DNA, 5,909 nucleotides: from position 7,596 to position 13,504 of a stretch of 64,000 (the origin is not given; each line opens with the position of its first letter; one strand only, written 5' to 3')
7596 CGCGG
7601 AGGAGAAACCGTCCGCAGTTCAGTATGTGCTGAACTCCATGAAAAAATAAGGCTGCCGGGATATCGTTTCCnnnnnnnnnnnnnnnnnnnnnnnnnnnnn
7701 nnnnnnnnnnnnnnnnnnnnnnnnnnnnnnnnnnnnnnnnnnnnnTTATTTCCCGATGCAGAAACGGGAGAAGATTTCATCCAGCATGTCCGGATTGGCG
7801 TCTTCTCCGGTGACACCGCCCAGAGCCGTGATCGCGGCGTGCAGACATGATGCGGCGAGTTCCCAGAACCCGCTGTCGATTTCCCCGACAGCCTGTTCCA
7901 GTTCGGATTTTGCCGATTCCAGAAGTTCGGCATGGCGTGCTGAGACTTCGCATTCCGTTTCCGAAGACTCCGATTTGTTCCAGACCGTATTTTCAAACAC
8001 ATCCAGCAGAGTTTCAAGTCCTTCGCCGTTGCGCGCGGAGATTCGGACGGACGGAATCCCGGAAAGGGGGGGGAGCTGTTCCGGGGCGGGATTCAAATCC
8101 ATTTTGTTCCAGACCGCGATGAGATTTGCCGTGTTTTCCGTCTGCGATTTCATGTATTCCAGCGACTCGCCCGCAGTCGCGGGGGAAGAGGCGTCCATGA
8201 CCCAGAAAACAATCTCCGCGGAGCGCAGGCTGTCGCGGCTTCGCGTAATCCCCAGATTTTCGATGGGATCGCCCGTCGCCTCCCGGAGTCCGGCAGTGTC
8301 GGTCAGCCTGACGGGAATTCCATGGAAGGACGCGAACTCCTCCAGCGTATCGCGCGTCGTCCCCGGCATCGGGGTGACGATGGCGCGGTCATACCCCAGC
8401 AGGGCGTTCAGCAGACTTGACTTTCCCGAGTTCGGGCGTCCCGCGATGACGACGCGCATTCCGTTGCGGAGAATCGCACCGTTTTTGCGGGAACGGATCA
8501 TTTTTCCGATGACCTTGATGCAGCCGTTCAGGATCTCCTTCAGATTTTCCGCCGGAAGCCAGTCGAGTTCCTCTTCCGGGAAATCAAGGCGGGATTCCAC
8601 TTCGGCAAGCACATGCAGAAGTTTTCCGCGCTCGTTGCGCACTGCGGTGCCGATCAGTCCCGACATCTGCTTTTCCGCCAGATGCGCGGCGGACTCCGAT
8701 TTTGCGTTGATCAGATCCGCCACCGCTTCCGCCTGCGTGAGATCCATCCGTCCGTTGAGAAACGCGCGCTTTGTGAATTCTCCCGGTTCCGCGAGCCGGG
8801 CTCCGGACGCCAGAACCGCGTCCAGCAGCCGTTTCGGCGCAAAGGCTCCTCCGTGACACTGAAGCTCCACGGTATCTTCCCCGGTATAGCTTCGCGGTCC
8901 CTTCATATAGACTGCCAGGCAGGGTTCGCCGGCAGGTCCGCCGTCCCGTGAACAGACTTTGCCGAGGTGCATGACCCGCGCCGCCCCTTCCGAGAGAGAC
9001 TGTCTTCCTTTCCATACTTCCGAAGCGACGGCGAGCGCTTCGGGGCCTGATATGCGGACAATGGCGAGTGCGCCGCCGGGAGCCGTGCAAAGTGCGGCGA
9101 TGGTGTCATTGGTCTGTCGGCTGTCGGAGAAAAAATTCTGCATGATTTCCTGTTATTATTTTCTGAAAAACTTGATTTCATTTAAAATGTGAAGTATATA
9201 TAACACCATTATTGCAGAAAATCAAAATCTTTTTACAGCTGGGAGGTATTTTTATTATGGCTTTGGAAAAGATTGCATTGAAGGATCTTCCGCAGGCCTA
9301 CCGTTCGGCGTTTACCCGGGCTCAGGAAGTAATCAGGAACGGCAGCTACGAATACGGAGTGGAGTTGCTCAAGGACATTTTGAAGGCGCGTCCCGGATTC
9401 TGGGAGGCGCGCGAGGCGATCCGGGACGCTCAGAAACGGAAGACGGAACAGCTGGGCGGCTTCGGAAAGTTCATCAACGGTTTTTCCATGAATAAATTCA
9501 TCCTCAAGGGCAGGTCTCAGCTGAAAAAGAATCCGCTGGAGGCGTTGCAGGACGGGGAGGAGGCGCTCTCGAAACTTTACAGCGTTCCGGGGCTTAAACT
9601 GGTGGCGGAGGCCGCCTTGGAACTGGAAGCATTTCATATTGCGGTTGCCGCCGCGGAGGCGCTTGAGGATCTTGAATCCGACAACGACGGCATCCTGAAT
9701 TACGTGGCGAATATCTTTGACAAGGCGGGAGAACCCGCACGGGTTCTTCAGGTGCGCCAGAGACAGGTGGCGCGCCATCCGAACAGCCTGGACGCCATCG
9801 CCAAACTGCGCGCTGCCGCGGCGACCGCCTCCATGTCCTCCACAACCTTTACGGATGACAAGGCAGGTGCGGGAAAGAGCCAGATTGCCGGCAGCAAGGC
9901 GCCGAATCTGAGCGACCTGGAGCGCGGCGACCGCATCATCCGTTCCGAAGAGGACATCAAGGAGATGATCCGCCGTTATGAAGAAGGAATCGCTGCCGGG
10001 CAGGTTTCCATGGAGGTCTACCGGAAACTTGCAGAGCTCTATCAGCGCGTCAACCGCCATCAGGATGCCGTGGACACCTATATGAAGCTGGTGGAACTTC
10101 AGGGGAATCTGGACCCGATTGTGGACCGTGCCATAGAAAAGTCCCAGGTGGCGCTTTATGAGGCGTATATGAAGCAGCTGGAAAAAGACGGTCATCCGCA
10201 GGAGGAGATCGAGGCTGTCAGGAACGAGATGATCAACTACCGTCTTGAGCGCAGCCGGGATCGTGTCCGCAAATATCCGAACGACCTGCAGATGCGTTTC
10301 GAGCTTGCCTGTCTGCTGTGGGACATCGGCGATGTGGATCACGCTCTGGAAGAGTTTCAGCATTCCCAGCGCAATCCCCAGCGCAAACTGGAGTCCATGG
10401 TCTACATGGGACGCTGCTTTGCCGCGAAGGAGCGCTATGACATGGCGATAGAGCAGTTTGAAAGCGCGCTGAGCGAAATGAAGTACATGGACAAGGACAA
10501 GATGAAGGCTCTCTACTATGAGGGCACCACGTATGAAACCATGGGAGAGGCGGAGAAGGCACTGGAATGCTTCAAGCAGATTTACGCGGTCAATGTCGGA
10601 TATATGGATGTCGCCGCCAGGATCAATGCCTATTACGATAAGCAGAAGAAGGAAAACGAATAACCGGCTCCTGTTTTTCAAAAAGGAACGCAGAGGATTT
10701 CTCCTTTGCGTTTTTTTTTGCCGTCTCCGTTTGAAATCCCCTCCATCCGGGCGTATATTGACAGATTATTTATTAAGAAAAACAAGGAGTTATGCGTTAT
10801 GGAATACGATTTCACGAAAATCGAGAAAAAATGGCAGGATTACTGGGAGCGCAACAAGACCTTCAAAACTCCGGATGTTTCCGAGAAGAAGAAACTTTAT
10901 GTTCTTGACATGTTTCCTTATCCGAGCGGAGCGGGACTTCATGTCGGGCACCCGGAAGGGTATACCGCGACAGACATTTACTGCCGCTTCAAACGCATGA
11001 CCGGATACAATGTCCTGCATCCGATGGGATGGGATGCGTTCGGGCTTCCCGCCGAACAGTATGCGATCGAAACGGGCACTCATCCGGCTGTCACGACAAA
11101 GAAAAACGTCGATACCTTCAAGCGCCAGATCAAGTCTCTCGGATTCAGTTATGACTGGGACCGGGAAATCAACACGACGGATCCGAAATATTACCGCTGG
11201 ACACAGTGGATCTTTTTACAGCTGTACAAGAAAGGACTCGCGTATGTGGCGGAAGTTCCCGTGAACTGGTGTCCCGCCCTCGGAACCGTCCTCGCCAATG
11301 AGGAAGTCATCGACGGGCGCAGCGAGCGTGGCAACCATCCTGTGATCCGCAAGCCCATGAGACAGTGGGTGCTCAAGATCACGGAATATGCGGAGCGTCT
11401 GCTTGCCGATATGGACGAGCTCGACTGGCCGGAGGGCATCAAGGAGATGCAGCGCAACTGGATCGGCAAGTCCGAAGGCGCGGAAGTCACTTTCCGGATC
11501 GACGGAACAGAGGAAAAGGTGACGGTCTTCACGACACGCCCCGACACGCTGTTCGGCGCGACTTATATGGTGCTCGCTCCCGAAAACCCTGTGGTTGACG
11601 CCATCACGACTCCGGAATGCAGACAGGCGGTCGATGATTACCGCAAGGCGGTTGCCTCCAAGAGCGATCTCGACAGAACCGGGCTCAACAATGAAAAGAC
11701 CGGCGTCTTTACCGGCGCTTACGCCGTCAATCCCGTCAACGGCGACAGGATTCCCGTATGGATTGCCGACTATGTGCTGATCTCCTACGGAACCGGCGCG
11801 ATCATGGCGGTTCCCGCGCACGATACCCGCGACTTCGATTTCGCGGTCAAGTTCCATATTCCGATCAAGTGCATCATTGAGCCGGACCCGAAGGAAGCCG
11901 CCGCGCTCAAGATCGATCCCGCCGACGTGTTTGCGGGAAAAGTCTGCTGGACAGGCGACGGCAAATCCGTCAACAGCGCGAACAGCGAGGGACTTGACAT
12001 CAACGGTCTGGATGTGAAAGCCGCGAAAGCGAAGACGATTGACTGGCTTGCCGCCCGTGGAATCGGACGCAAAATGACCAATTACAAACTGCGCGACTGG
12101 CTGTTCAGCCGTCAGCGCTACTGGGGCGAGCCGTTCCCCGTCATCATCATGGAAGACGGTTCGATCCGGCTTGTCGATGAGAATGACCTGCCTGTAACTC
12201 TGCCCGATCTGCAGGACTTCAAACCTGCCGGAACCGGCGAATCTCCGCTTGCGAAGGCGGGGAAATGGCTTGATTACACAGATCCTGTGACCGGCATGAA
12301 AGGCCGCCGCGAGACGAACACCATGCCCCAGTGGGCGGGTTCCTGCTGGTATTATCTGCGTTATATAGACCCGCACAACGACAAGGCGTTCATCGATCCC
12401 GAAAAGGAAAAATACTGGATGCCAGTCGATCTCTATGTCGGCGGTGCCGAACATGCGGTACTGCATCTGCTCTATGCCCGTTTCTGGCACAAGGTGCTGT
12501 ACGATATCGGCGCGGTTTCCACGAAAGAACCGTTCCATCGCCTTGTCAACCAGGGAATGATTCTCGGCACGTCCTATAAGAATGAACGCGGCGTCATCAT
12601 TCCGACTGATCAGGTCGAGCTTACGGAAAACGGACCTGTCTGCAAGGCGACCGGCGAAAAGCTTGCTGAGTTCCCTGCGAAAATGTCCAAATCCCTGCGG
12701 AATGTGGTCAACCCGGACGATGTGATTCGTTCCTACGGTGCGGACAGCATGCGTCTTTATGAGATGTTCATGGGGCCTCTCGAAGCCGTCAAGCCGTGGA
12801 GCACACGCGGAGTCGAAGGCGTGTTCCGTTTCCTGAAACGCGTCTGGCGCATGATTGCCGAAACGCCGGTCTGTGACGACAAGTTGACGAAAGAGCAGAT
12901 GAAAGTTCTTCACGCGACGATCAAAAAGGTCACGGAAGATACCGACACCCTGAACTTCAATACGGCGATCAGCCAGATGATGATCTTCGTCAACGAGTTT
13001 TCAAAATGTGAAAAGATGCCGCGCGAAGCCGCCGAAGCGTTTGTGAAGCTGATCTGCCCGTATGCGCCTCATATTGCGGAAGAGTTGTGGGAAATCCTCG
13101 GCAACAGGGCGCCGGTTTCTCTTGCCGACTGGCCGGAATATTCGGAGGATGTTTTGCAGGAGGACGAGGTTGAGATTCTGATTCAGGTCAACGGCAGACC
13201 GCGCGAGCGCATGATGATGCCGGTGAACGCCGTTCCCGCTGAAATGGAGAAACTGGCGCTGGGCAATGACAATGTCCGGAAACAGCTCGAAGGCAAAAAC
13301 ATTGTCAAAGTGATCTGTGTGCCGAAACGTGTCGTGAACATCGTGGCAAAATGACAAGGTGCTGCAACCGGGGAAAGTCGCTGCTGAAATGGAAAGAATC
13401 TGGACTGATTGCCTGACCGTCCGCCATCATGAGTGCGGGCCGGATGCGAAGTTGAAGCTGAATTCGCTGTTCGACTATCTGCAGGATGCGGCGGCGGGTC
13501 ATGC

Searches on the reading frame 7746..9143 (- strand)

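Call 55: search_protein_families(library=ncbifam, proteins=[window:7746-9143:-], max_evalue=0.001)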
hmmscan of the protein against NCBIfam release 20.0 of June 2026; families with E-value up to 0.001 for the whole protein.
window:7746-9143:- (465 aa): 13 families
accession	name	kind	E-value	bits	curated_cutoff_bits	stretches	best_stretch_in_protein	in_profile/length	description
NF003661.0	PRK05291.1-3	equivalog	2.3e-113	379.9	380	1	11-465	2-448/448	tRNA uridine-5-carboxymethylaminomethyl(34) synthesis GTPase MnmE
TIGR00450.1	mnmE_trmE_thdF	equivalog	1.1e-106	357.6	252.6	1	24-465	7-446/446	tRNA uridine-5-carboxymethylaminomethyl(34) synthesis GTPase MnmE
TIGR03594.1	GTPase_EngA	equivalog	3e-32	112.2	306.7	1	200-396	148-355/432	ribosome biogenesis GTPase Der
TIGR03918.1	GTP_HydF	equivalog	6.2e-22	78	325.55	1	229-392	8-172/392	[FeFe] hydrogenase H-cluster maturation GTPase HydF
TIGR00231.1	small_GTP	domain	1.3e-21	77.1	42.5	1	228-384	3-163/164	GTP-binding protein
NF007071.0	PRK09518.1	equivalog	9e-20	70.7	953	1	211-350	427-567/706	bifunctional cytidylate kinase/GTPase Der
NF000908.1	PRK00089.1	equivalog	3.5e-19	69.2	237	1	231-388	6-168/291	GTPase Era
NF002828.0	PRK03003.1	equivalog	5e-19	68.2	631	1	217-351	202-337/477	ribosome biogenesis GTPase Der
TIGR00436.1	era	equivalog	1.9e-11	43.8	116.25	1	230-356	2-125/270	GTPase Era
TIGR03596.1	GTPase_YlqF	equivalog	6e-11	42.2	208.2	1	199-266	89-156/276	ribosome biogenesis GTPase YlqF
TIGR03156.1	GTP_HflX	equivalog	5.3e-09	35.5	216.75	1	226-386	187-350/351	GTPase HflX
TIGR00437.1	feoB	equivalog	1.1e-08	34.2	315.65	1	235-417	1-184/594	ferrous iron transport protein B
TIGR03598.1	GTPase_YsxC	equivalog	1.5e-06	28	124.45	1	226-265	16-56/186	ribosome biogenesis GTP-binding protein YihA/YsxC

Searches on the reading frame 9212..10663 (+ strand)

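Call 55: search_protein_families(library=ncbifam, proteins=[window:9212-10663:+], max_evalue=0.001)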
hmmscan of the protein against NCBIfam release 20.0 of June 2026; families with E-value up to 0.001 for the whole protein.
window:9212-10663:+ (483 aa): 10 families
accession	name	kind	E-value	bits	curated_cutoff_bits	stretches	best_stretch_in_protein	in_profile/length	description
NF040959.1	MamA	equivalog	1.5e-12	47.4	200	1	352-479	64-187/204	magnetosome protein MamA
TIGR02917.1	PEP_TPR_lipo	equivalog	3.2e-07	28.6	312.2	1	352-456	49-150/899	XrtA/PEP-CTERM system TPR-repeat protein PrsT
NF052243.1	T4PFormProtSgmX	equivalog_domain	9.2e-07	27.5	1800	1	352-472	889-1011/1065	type IV pili formation protein SgmX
TIGR02552.1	LcrH_SycD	equivalog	5.6e-06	26.1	104.8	1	357-459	16-114/136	SycD/LcrH family type III secretion system chaperone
TIGR02795.1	tol_pal_ybgF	equivalog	2.3e-05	25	90.1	1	372-458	15-103/119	tol-pal system protein YbgF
TIGR02521.1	type_IV_pilW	equivalog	4.8e-05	23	154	0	355-464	61-168/234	type IV pilus biogenesis/stability protein PilW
NF047507.1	TPR_BatC_Lepto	exception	4.9e-05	22.9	175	0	408-481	73-144/214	TPR repeat-containing protein BatC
NF002725.1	PRK02603.1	equivalog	0.00082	19.4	143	0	392-480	32-121/173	photosystem I assembly protein Ycf3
NF047558.1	TPR_END_plus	domain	0.00086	19.2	32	0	434-468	2-36/56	TPR end-of-group domain-containing protein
NF052312.1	T9SS_PorW_SprE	equivalog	0.00097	17.9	250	0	378-478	163-260/716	type IX secretion system periplasmic lipoprotein PorW/SprE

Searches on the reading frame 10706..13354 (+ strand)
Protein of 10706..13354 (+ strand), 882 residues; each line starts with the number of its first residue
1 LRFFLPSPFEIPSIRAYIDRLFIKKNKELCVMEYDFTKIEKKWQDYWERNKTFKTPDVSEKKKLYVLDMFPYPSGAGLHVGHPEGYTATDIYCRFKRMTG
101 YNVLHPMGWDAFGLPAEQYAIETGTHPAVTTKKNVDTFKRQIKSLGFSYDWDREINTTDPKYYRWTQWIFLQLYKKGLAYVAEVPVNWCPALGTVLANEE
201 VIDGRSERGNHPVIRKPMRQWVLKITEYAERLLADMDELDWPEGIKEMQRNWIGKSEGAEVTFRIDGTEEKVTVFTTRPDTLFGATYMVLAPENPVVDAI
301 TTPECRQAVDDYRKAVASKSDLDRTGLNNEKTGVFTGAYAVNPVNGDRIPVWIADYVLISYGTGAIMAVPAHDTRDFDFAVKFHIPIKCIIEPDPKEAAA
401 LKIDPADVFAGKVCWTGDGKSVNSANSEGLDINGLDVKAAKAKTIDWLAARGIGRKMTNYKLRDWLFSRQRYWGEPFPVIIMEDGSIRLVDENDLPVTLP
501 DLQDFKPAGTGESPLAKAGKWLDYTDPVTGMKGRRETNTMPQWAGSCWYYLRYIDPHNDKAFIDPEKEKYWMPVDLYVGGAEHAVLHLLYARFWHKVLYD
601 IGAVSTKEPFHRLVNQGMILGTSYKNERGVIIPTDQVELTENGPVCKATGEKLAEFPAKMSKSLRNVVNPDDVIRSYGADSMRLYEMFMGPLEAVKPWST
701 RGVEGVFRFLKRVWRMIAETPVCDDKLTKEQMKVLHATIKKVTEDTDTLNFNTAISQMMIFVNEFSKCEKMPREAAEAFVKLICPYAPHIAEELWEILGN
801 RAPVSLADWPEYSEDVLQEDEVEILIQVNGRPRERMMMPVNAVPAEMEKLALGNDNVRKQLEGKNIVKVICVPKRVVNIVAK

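Call 4: search_protein_families(library=pfam, proteins=[window:10706-13354:+], max_evalue=0.01)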
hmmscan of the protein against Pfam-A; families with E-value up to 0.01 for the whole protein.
window:10706-13354:+ (882 aa): 5 families
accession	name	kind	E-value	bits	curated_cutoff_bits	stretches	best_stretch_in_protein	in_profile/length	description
PF13603.12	tRNA-synt_1_2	-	3.2e-62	209.7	25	1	250-444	1-180/185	Leucyl-tRNA synthetase, editing domain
PF00133.28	tRNA-synt_1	-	3.7e-41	141.7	22.7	3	42-253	1-225/414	tRNA synthetases class I (I, L, M and V)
PF09334.17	tRNA-synt_1g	-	9.8e-24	84.3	20.1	1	70-201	7-135/391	tRNA synthetases class I (M)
PF08264.19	Anticodon_1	-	1.6e-19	70.7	25.1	1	733-841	6-141/148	Anticodon-binding domain of tRNA ligase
PF01406.26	tRNA-synt_1e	-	0.0062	16.4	27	0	659-685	253-279/301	tRNA synthetases class I (C) catalytic domain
